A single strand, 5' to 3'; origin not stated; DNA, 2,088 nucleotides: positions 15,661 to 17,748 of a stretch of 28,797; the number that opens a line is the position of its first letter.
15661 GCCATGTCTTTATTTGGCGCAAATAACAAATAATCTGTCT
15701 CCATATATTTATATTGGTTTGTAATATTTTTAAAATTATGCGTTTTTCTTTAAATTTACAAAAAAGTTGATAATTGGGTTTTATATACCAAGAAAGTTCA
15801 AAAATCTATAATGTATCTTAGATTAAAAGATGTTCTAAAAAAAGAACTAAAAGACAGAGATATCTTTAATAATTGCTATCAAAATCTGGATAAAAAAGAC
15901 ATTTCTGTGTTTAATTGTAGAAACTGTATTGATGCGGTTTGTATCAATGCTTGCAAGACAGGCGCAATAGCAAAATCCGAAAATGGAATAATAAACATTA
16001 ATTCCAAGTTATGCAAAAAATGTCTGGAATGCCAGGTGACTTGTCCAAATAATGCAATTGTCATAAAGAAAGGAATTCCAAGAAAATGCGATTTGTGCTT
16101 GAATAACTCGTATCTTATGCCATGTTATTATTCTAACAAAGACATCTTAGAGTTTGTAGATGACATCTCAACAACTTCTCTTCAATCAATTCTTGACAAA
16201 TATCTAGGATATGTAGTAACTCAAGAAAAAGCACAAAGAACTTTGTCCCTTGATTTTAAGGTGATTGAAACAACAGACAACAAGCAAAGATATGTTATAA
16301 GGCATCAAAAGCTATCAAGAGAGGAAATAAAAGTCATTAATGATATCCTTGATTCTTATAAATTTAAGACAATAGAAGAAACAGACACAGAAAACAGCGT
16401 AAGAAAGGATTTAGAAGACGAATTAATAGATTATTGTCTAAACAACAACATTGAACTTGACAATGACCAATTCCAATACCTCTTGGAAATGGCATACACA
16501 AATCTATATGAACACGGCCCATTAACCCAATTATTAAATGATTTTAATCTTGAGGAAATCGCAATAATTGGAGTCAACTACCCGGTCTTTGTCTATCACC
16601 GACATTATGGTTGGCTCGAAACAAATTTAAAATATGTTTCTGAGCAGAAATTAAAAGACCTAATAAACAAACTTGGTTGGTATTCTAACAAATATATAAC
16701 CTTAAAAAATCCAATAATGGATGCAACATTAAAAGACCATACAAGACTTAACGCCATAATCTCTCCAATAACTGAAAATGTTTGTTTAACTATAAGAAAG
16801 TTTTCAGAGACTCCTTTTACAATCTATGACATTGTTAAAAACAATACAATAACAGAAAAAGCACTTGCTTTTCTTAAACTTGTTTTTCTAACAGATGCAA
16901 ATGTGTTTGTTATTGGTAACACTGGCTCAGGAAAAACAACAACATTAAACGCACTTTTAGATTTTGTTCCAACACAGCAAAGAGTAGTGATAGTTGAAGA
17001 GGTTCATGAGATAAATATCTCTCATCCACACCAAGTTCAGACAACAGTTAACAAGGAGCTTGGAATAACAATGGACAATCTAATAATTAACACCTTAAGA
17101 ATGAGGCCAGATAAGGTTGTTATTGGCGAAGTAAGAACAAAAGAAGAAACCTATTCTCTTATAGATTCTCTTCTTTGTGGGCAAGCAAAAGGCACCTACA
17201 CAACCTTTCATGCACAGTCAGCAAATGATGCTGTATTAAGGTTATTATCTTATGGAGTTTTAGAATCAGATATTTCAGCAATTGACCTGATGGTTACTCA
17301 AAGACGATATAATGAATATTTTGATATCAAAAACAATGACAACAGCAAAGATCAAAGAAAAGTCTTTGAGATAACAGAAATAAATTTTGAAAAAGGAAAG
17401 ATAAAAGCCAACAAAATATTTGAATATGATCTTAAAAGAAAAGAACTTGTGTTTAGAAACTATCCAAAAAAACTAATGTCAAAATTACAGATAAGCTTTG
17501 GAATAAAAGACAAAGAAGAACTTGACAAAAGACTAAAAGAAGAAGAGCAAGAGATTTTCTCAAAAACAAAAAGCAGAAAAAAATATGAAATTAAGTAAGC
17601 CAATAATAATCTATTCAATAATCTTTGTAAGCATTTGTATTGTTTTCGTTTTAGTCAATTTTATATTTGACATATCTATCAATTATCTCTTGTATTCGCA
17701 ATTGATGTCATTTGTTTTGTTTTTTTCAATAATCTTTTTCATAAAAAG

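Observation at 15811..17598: Ferredoxin-like Fe-S domain fused to the N-terminus of a type IV pilus/secretion ATPase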

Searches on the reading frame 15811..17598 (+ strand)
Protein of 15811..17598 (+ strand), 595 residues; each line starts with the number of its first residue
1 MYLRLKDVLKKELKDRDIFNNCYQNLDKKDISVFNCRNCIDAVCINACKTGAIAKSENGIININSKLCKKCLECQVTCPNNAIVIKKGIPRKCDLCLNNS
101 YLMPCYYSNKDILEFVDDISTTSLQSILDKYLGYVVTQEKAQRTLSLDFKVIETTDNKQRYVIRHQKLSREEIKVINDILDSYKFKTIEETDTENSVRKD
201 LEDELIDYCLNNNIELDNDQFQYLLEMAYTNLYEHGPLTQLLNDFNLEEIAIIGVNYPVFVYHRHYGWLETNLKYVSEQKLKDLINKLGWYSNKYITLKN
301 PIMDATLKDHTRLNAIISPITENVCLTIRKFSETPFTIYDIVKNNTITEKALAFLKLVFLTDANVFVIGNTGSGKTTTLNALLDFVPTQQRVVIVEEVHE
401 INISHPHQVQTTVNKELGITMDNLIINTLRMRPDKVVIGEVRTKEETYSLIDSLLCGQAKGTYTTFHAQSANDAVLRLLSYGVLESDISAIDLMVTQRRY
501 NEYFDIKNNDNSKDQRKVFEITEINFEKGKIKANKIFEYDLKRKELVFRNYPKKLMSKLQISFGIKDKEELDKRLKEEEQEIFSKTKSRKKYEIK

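Call 3: search_protein_families(library=pfam, proteins=[window:15811-17598:+], max_evalue=0.1)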
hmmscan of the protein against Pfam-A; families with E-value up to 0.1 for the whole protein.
window:15811-17598:+ (595 aa): 27 families (the best 25 are shown)
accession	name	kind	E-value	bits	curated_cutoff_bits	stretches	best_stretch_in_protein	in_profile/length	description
PF00437.27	T2SSE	-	8.3e-36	123.9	24.9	1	295-502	65-280/370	Type II/IV secretion system protein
PF13247.11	Fer4_11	-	1.4e-07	32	26.2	1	35-98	9-76/100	4Fe-4S dicluster domain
PF13401.12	AAA_22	-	0.00036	21.3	27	1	363-396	6-40/130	AAA domain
PF00005.33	ABC_tran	-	0.00087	20.3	25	1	363-415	12-66/137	ABC transporter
PF12775.13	AAA_7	-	0.0016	18.4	25.8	1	341-416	12-85/181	P-loop containing dynein motor region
PF10412.15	TrwB_AAD_bind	-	0.0016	17.8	20.5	1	363-395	16-48/387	Type IV secretion-system coupling protein DNA-binding domain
PF00158.32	Sigma54_activat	-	0.0022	18.1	20.2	1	342-394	2-54/168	Sigma-54 interaction domain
PF00037.32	Fer4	-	0.0025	18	21.1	1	62-83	2-23/24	4Fe-4S binding domain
PF01580.24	FtsK_SpoIIIE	-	0.0025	17.7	24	1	363-383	40-60/221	FtsK/SpoIIIE family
PF13191.12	AAA_16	-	0.0034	18.3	32.6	1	364-399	26-61/167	AAA ATPase domain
PF12837.12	Fer4_6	-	0.0039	17.5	25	1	60-83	1-24/24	4Fe-4S binding domain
PF02492.25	cobW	-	0.0056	16.7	20.7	1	366-404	4-43/180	CobW/HypB/UreG, nucleotide-binding domain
PF20720.3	nSTAND3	-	0.0067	16.6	27.2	1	363-404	18-60/155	Novel STAND NTPase 3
PF13187.11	Fer4_9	-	0.0095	16.4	27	1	35-83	1-52/52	4Fe-4S dicluster domain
PF12838.12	Fer4_7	-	0.011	16.7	27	1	35-82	1-52/52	4Fe-4S dicluster domain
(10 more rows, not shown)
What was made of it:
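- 15811..16146 (+): N-terminal polyferredoxin domain (residues 1-112) with 12 ligand Cys: C22 (group I, 4th), C36/39/44/48 (group II), C68/71/74/78 (group III), C93/96/105 (group IV, 1st-3rd). Predicted to bind three [4Fe-4S] clusters. Fer4_11 scores 32 bits, above the cut-off of 26.2 (call 3).
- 16546..17598 (+): N2 domain, C-terminal RecA-like ATPase domain and C-terminal helices (residues 246-595). Walker A is at nt 16915-16941. T2SSE E 8e-36 (call 3).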

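Call 4: search_protein_families(library=ncbifam, proteins=[window:15811-17598:+], max_evalue=0.1)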
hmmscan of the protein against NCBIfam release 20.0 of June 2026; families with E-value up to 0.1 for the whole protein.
window:15811-17598:+ (595 aa): 68 families (the best 25 are shown)
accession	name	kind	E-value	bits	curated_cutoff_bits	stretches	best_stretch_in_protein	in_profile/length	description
NF058587.1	archaellum_moto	equivalog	1.7e-54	185.5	550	1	167-577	87-491/527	archaellum flagellar ATPase motor FlaI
TIGR03819.1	heli_sec_ATPase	hypoth_equivalog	1.4e-45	156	373.15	1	228-484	45-303/340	TadA family conjugal transfer-associated ATPase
TIGR02788.1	VirB11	equivalog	8.9e-44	149.8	249.95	2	350-518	132-303/308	P-type DNA transfer ATPase VirB11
TIGR02782.1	TrbB_P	equivalog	1.6e-37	129.4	304.55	1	240-524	16-293/303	P-type conjugative transfer ATPase TrbB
NF053672.1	bindosome_BasE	exception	7.9e-34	117.3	1000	1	153-551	56-453/512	bindosome assembly system ATPase subunit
NF010469.0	PRK13894.1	subfamily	2.2e-32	112.7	508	1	255-530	41-314/320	conjugal transfer ATPase TrbB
NF010475.0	PRK13900.1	equivalog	5.2e-25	88.2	389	2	349-478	147-279/333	type IV secretion system ATPase VirB11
NF041000.1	ATPase_ComGA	equivalog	5.9e-23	81.2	300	1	346-498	111-262/267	competence type IV pilus ATPase ComGA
NF010407.0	PRK13833.1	subfamily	8.7e-23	81.2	499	1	301-481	82-262/323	conjugal transfer protein TrbB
NF010425.0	PRK13851.1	equivalog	5e-21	74.9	461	2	353-480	153-282/344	type IV secretion system protein VirB11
TIGR02533.1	type_II_gspE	equivalog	1.1e-15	57.3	630.25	1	353-504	234-383/486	type II secretion system ATPase GspE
NF007755.0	PRK10436.1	equivalog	2.5e-14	52.8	617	1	352-498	208-353/465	type II secretion system protein GspE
NF053534.1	T4PilAsmATPsTfpB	equivalog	3.5e-13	48.8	850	1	356-495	330-466/584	type IV pilus assembly ATPase TfpB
TIGR02538.1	type_IV_pilB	equivalog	1.3e-12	47.1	675.65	1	359-501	313-453/564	type IV-A pilus assembly ATPase PilB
TIGR01420.1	pilT_fam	subfamily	1.4e-12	47.5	319.1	1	365-480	125-241/343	PilT/PilU family type 4a pilus ATPase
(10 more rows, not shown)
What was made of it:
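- On Archaellum ATPase FlaI/ArlI (NF058587): 185.5 bits against a cut-off of 550 (call 4).
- On Bacterial TadA/CpaF (TIGR03819) and VirB11 (TIGR02788): 156 against 373 for TadA, and 149.8 against 250 for VirB11 (call 4).
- Tried and rejected: Archaellum (FlaI) identity was considered and rejected on score and gene context (calls 3, 4).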

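Call 5: find_homologous_proteins(query=window:15811-17598:+, max_evalue=0.00001)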
Query window:15811-17598:+ (595 aa): 2766 proteins with E <= 0.00001 among 8000 candidates; the best 120 are listed.
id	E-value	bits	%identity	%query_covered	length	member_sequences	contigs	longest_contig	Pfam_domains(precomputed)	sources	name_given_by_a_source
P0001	0.0e+0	1323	100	100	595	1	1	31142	PF00437.27,PF13247.12,PF27713.1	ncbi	-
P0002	0.0e+0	1060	79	99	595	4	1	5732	PF00437.27,PF13247.12,PF27713.1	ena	-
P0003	0.0e+0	1034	78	99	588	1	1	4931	PF00437.27,PF13247.12,PF27713.1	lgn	-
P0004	0.0e+0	1023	76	99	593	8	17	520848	PF00437.27,PF13247.12,PF12838.13,PF27713.1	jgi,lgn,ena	jgi:Flp pilus assembly CpaF family ATPase/Fe-S-cluster-containing hydrogenase component 2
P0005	0.0e+0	1018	76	99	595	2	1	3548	PF00437.27,PF13247.12,PF27713.1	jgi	jgi:archaeal flagellar protein FlaI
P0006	0.0e+0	1016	75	100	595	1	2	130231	PF00437.27,PF13247.12,PF00037.33,PF27713.1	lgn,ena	-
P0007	1.6e-270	916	70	98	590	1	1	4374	PF00437.27,PF12797.13,PF12837.13,PF13247.12,PF00037.33,PF12838.13,PF13187.12,PF27713.1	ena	-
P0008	8.6e-269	911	70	98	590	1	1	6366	PF00437.27,PF12797.13,PF12837.13,PF13247.12,PF00037.33,PF12838.13,PF13237.12,PF13187.12,PF27713.1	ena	-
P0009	1.5e-268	910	70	98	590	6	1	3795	PF00437.27,PF12797.13,PF12837.13,PF13247.12,PF00037.33,PF12838.13,PF13237.12,PF13187.12,PF27713.1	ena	-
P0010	1.5e-268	910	70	98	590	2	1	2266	PF00437.27,PF12797.13,PF12837.13,PF13247.12,PF00037.33,PF12838.13,PF13237.12,PF13187.12,PF27713.1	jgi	jgi:Flp pilus assembly CpaF family ATPase/NAD-dependent dihydropyrimidine dehydrogenase PreA subunit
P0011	5.9e-265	898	68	99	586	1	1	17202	PF00437.27,PF12837.13,PF13247.12,PF00037.33,PF12838.13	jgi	-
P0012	1.1e-262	891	69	98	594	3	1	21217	PF00437.27,PF12837.13,PF13247.12,PF00037.33,PF27713.1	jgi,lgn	-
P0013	9.4e-258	874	67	100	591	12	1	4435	PF00437.27,PF13247.12,PF27713.1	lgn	-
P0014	3.5e-255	866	66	99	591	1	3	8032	PF00437.27,PF12837.13,PF13247.12,PF00037.33,PF12838.13,PF13187.12,PF27713.1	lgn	-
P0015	8.9e-251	851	66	98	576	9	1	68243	PF14697.12,PF00437.27,PF12797.13,PF12837.13,PF13247.12,PF00037.33,PF12838.13,PF13237.12,PF13187.12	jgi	-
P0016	2.3e-249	847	65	98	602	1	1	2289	PF00437.27,PF13247.12,PF27713.1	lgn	-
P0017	4.9e-243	826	78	77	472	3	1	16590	PF00437.27,PF13247.12,PF27713.1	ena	-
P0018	1.0e-199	683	54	98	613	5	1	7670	PF14697.12,PF00437.27,PF12797.13,PF12837.13,PF13247.12,PF00037.33,PF12838.13,PF27713.1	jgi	-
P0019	8.8e-199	680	55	97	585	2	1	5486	PF00437.27,PF12837.13,PF00037.33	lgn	-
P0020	1.7e-198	679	56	98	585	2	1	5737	PF14697.12,PF00437.27,PF12797.13,PF12837.13,PF13247.12,PF00037.33,PF12838.13,PF25160.2,PF13237.12,PF13187.12,PF27713.1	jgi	jgi:Flp pilus assembly CpaF family ATPase/ferredoxin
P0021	2.0e-196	672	54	98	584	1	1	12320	PF00437.27,PF12837.13,PF13247.12,PF00037.33,PF12838.13,PF27713.1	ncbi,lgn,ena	-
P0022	9.0e-195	666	54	98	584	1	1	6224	PF00437.27,PF12837.13,PF13247.12,PF00037.33,PF12838.13,PF13187.12,PF27713.1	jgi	-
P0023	3.2e-194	665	53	98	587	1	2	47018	PF00437.27,PF00037.33,PF12838.13,PF25160.2,PF27713.1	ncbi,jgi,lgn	-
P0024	3.4e-194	664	53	97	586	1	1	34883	PF00437.27,PF12837.13,PF00037.33,PF12838.13,PF27713.1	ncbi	-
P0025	5.3e-194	664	53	94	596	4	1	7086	PF00437.27,PF12837.13,PF13247.12,PF00037.33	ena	-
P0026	1.9e-192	659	55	94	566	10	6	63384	PF14697.12,PF00437.27,PF12797.13,PF12837.13,PF13247.12,PF00037.33,PF12838.13,PF13237.12,PF13187.12,PF27713.1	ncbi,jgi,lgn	jgi:archaeal flagellar protein FlaI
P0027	2.5e-192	658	53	98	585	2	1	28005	PF00437.27,PF12797.13,PF12837.13,PF13247.12,PF00037.33,PF12838.13,PF13187.12,PF27713.1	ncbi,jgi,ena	-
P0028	1.5e-191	656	54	98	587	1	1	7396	PF00437.27,PF12837.13,PF13247.12,PF00037.33,PF12838.13,PF13187.12,PF27713.1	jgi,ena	-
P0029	1.6e-191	656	53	98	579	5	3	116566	PF00437.27,PF12797.13,PF12837.13,PF13247.12,PF00037.33,PF12838.13,PF25160.2,PF27713.1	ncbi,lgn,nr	ncbi:MAG: ATPase, T2SS/T4P/T4SS family [Candidatus ainarchaeum sp.]|nr:ATPase, T2SS/T4P/T4SS family 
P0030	3.0e-191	655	54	96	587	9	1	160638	PF14697.12,PF00437.27,PF12837.13,PF13247.12,PF00037.33,PF12838.13,PF25160.2,PF13187.12,PF27713.1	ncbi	-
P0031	1.9e-190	652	53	98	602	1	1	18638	PF00437.27,PF12837.13,PF13247.12,PF00037.33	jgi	jgi:archaeal flagellar protein FlaI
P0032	5.4e-190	651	54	96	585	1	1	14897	PF00437.27,PF12335.14,PF12837.13,PF13247.12,PF00037.33,PF25160.2,PF27713.1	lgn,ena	-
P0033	1.7e-186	639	53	95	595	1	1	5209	PF00437.27,PF13247.12,PF12838.13,PF27713.1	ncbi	ncbi:MAG: ATPase, T2SS/T4P/T4SS family [archaeon]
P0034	1.9e-186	639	53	99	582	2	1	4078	PF00437.27,PF12837.13,PF12775.14,PF00037.33,PF27713.1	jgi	jgi:archaeal flagellar protein FlaI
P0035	2.9e-186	638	53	94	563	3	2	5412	PF00437.27,PF12837.13,PF13247.12,PF00037.33,PF12838.13,PF13187.12,PF27713.1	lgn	-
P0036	3.0e-184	632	52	96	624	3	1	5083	PF00437.27,PF12797.13,PF12837.13,PF13247.12,PF00037.33,PF12838.13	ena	-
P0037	9.5e-184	630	52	98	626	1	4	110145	PF14697.12,PF00437.27,PF12837.13,PF13247.12,PF00037.33,PF12838.13,PF25160.2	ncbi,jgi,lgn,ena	-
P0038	1.3e-183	630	51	99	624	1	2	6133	PF00437.27,PF12837.13,PF13247.12,PF00037.33,PF12838.13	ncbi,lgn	-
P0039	1.3e-183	630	51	96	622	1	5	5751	PF14697.12,PF00437.27,PF12797.13,PF12837.13,PF13247.12,PF00037.33,PF12838.13,PF25160.2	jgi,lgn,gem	-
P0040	6.3e-182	624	51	99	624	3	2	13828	PF00437.27,PF12797.13,PF12837.13,PF13247.12,PF00037.33,PF12838.13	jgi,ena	-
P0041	4.0e-181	621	52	97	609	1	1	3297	PF00437.27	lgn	-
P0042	3.6e-179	615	50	98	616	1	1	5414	PF00437.27,PF13247.12,PF13401.13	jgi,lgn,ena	-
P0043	5.9e-178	611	51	98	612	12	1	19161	PF00437.27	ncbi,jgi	jgi:Flp pilus assembly CpaF family ATPase/NAD-dependent dihydropyrimidine dehydrogenase PreA subunit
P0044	3.4e-176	605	48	98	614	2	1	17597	PF00437.27,PF12797.13,PF12837.13,PF13247.12,PF00037.33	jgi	-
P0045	2.1e-172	593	49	98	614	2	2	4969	PF00437.27,PF12837.13,PF13247.12,PF00037.33,PF13401.13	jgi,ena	-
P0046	1.2e-171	590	51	98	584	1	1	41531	PF00437.27,PF12837.13,PF13247.12,PF00037.33,PF12838.13,PF27713.1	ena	-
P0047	8.2e-167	574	48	97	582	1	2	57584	PF00437.27,PF12837.13,PF13247.12,PF00037.33,PF12838.13,PF27713.1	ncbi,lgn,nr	ncbi:MAG: ATPase, T2SS/T4P/T4SS family [Candidatus ainarchaeum sp.]|nr:ATPase, T2SS/T4P/T4SS family 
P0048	3.3e-149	516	57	71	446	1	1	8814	PF00437.27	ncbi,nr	ncbi:MAG TPA: ATPase, T2SS/T4P/T4SS family, partial [archaeon]|nr:ATPase, T2SS/T4P/T4SS family [arch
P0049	1.5e-148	514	51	81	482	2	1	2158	PF00437.27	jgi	jgi:flagellar protein FlaI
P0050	2.1e-122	427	39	94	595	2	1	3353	PF00437.27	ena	-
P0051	1.6e-117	411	39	98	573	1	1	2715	PF00437.27,PF12797.13,PF12837.13,PF13247.12,PF00037.33,PF12838.13,PF13187.12,PF27713.1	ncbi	-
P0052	7.0e-117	409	39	98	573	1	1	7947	PF00437.27,PF12797.13,PF12837.13,PF13247.12,PF00037.33,PF12838.13,PF13187.12,PF27713.1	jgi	-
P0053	2.5e-116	407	39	98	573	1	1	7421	PF00437.27,PF12797.13,PF12837.13,PF13247.12,PF00037.33,PF12838.13,PF13187.12,PF27713.1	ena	-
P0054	4.4e-116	407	39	98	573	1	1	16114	PF00437.27,PF12797.13,PF12837.13,PF13247.12,PF00037.33,PF12838.13,PF13187.12,PF27713.1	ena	-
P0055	2.4e-114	401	39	93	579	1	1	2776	PF00437.27,PF00037.33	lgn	-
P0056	3.7e-114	400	38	91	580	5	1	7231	PF00437.27,PF13401.13,PF27713.1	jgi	-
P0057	1.4e-113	398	37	97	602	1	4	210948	PF00437.27,PF12838.13,PF27713.1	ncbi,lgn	-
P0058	5.8e-113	396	37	96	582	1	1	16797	PF00437.27,PF12797.13,PF12837.13,PF00037.33,PF12838.13,PF25160.2,PF13187.12,PF27713.1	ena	-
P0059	1.5e-111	392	37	93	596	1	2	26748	PF00437.27,PF12837.13,PF00037.33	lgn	-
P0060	1.7e-110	388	32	72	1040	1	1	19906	PF23989.1,PF00437.27,PF00005.34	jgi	jgi:flagellar protein FlaI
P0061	3.2e-109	384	37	90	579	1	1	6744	PF00437.27,PF12837.13,PF00037.33,PF12838.13,PF13401.13,PF25160.2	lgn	-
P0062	5.6e-109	383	37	92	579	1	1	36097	PF00437.27,PF12837.13,PF00037.33,PF12838.13,PF27713.1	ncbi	-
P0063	7.4e-107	376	37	91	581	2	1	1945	PF00437.27,PF27713.1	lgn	-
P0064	3.0e-103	364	29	76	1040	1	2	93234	PF06414.19,PF23989.1,PF00437.27,PF00005.34,PF13245.13,PF13555.13,PF13401.13,PF01580.25,PF13191.13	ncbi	ncbi:MAG: CpaF family protein [Candidatus Hydrothermarchaeales archaeon]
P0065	1.7e-102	362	36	92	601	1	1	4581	PF00437.27,PF27713.1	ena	-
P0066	2.2e-101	358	35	52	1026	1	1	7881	PF23989.1,PF00437.27,PF01580.25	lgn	-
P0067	6.4e-101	357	35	95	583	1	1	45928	PF00437.27,PF25160.2,PF27713.1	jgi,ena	-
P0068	1.1e-100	356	37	89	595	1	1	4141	PF00437.27,PF12837.13,PF00037.33,PF12838.13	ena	-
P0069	1.6e-100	355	36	93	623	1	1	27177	PF00437.27,PF12837.13,PF00037.33,PF12838.13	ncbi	-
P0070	1.8e-100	355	38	93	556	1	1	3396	PF00437.27,PF12837.13,PF00037.33,PF12838.13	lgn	-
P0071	7.7e-100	353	36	94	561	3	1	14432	PF14697.12,PF00437.27,PF12837.13,PF12798.13,PF13484.12,PF12838.13,PF12800.13,PF27713.1,PF12797.13,PF00037.33,PF13237.12,PF13187.12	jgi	-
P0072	7.5e-99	350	35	92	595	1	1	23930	PF00437.27,PF12797.13,PF12837.13,PF00037.33,PF12838.13,PF25160.2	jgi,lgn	jgi:Flp pilus assembly CpaF family ATPase/ferredoxin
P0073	2.2e-98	348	35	95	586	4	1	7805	PF00437.27,PF12837.13,PF25160.2,PF27713.1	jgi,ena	-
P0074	2.3e-98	348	39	76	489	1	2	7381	PF00437.27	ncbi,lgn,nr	ncbi:Flp pilus assembly complex ATPase component TadA [Candidatus Micrarchaeota archaeon]|nr:Flp pil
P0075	3.1e-98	348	34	95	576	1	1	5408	PF00437.27,PF12797.13,PF12837.13,PF00037.33,PF12838.13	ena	-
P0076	1.1e-96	343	35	96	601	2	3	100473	PF00437.27,PF12837.13,PF00037.33,PF12838.13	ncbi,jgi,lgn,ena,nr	ncbi:MAG: Flp pilus assembly complex ATPase component TadA [Candidatus Diapherotrites archaeon]|nr:F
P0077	1.3e-96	342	35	92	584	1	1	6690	PF00437.27,PF12797.13,PF12837.13,PF00037.33,PF13484.12,PF12838.13,PF25160.2,PF13237.12,PF13187.12,PF27713.1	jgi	jgi:Flp pilus assembly CpaF family ATPase/Fe-S-cluster-containing hydrogenase component 2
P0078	2.1e-96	342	35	93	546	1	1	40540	PF00437.27,PF12837.13,PF13247.12,PF12798.13,PF13484.12,PF12838.13,PF27713.1,PF12797.13,PF00037.33,PF25160.2,PF13237.12,PF13187.12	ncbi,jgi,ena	-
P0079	2.7e-96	341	37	93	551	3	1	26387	PF14697.12,PF00437.27,PF12837.13,PF13247.12,PF12798.13,PF13484.12,PF12838.13,PF12800.13,PF27713.1,PF12797.13,PF00037.33,PF25160.2,PF13237.12,PF13187.12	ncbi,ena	-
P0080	2.8e-96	341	37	89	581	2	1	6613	PF00437.27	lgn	-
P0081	7.2e-96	340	41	71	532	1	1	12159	PF00437.27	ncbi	ncbi:MAG: ATPase, T2SS/T4P/T4SS family [Candidatus Micrarchaeota archaeon]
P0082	7.8e-96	340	34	55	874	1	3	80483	PF00437.27,PF01580.25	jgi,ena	jgi:Flp pilus assembly CpaF family ATPase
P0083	8.8e-96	340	34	56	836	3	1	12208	PF00437.27,PF13521.13,PF01580.25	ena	-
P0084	1.2e-95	339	34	93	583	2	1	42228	PF00437.27,PF12837.13,PF00037.33,PF12838.13,PF25160.2,PF13237.12,PF13187.12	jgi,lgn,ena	-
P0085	1.2e-95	339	36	93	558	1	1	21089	PF00437.27,PF12797.13,PF12837.13,PF00037.33,PF13484.12,PF12838.13,PF13237.12,PF12800.13,PF13187.12,PF27713.1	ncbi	-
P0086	1.2e-95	339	34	54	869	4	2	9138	PF00437.27,PF00005.34,PF01580.25,PF27713.1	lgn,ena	-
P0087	2.4e-95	338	34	54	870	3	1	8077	PF00437.27,PF01580.25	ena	-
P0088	4.4e-95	337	32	60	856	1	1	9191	PF23989.1,PF00437.27,PF01580.25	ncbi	-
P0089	4.8e-95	337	33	58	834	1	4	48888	PF00437.27,PF01580.25,PF27713.1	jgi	-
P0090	5.3e-95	337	47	59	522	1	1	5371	PF00437.27,PF13247.12,PF27713.1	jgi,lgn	jgi:Flp pilus assembly CpaF family ATPase/NAD-dependent dihydropyrimidine dehydrogenase PreA subunit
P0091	7.1e-95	337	35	56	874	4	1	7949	PF00437.27,PF01580.25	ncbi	-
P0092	1.1e-94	336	35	93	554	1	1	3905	PF14697.12,PF00437.27,PF12837.13,PF13247.12,PF13484.12,PF12838.13,PF12800.13,PF12797.13,PF00037.33,PF25160.2,PF13237.12,PF13187.12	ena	-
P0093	1.2e-94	336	38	85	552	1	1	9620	PF00437.27,PF12797.13,PF12837.13,PF13247.12,PF00037.33,PF12798.13,PF12838.13,PF13237.12,PF13187.12,PF27713.1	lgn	-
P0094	1.3e-94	336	35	91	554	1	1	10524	PF14697.12,PF00437.27,PF12797.13,PF12837.13,PF13247.12,PF00037.33,PF12838.13,PF25160.2,PF13237.12,PF13187.12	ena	-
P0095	1.5e-94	336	35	92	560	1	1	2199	PF00437.27,PF12837.13,PF13247.12,PF00037.33,PF12838.13,PF13187.12,PF27713.1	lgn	-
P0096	1.8e-94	335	43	66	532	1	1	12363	PF00437.27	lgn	-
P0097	2.9e-94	335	37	88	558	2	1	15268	PF14697.12,PF00437.27,PF12797.13,PF12837.13,PF13247.12,PF00037.33,PF12838.13,PF25160.2,PF13237.12,PF13187.12,PF27713.1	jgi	-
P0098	4.0e-93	331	32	61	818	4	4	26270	PF23989.1,PF00437.27,PF01580.25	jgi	-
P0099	6.0e-93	330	34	92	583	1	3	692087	PF00437.27,PF12837.13,PF00037.33,PF12838.13,PF25160.2,PF13237.12,PF27713.1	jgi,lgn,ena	jgi:Flp pilus assembly CpaF family ATPase/Fe-S-cluster-containing hydrogenase component 2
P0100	6.9e-93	330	36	87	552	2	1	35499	PF00437.27,PF12797.13,PF12837.13,PF13247.12,PF00037.33,PF13484.12,PF12838.13,PF13237.12,PF13187.12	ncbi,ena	-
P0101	7.3e-93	330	40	71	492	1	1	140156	PF00437.27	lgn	-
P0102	1.8e-92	329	34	92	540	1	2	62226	PF00437.27,PF12837.13,PF13247.12,PF13484.12,PF12838.13,PF13534.12,PF12800.13,PF12797.13,PF00037.33,PF25160.2,PF13237.12,PF13187.12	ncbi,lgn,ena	-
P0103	2.0e-92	329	38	75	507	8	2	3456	PF00437.27,PF27713.1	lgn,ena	-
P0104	2.5e-92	328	34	56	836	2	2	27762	PF00437.27,PF13521.13,PF01580.25,PF27713.1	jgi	-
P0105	4.8e-92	327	38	77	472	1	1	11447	PF00437.27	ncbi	ncbi:MAG: ATPase, T2SS/T4P/T4SS family [Candidatus Diapherotrites archaeon]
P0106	6.2e-92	327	34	58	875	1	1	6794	PF00437.27,PF01580.25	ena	-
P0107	7.4e-92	327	34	56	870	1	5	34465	PF00437.27,PF00005.34,PF01580.25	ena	-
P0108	8.2e-92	327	34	91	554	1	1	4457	PF00437.27,PF12837.13,PF13247.12,PF00037.33,PF12838.13,PF13187.12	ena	-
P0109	1.4e-91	326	38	70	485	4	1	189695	PF00437.27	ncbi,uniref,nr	ncbi:MAG: CpaF family protein [Candidatus Diapherotrites archaeon]|uniref:CpaF family protein n=1 Ta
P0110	2.3e-91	325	35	93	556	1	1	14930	PF14697.12,PF00437.27,PF12797.13,PF12837.13,PF13247.12,PF00037.33,PF12798.13,PF12838.13,PF25160.2,PF13237.12,PF13187.12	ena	-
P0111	2.7e-91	325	34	95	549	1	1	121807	PF00437.27,PF12837.13,PF13247.12,PF00037.33,PF12838.13,PF25160.2,PF13187.12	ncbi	ncbi:ATPase, T2SS/T4P/T4SS family [archaeon]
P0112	3.0e-91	325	41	75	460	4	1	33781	PF00437.27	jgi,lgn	jgi:flagellar protein FlaI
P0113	3.7e-91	324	41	67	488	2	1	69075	PF00437.27,PF27713.1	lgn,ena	-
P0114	6.8e-91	323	36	81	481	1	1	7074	PF00437.27,PF27713.1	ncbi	-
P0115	1.7e-90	322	34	56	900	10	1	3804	PF00437.27,PF01580.25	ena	-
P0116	8.7e-90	320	39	77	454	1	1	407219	PF00437.27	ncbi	-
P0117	1.3e-89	319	35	92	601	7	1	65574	PF00437.27,PF00037.33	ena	-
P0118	1.7e-89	319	44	61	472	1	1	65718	PF00437.27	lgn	-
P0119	4.7e-89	317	34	53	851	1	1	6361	PF06414.19,PF00437.27,PF00005.34,PF13245.13,PF13555.13,PF13401.13,PF01580.25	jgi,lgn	jgi:Flp pilus assembly CpaF family ATPase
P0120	6.0e-89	317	44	61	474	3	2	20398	PF00437.27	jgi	-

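Call 17: find_encoding_contigs(protein=P0001, flank=10000, max_places=3)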
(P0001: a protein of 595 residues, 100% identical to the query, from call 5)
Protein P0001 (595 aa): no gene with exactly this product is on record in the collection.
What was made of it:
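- Tried and rejected: An exact look-up of the window protein's contig found nothing on record (call 17).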
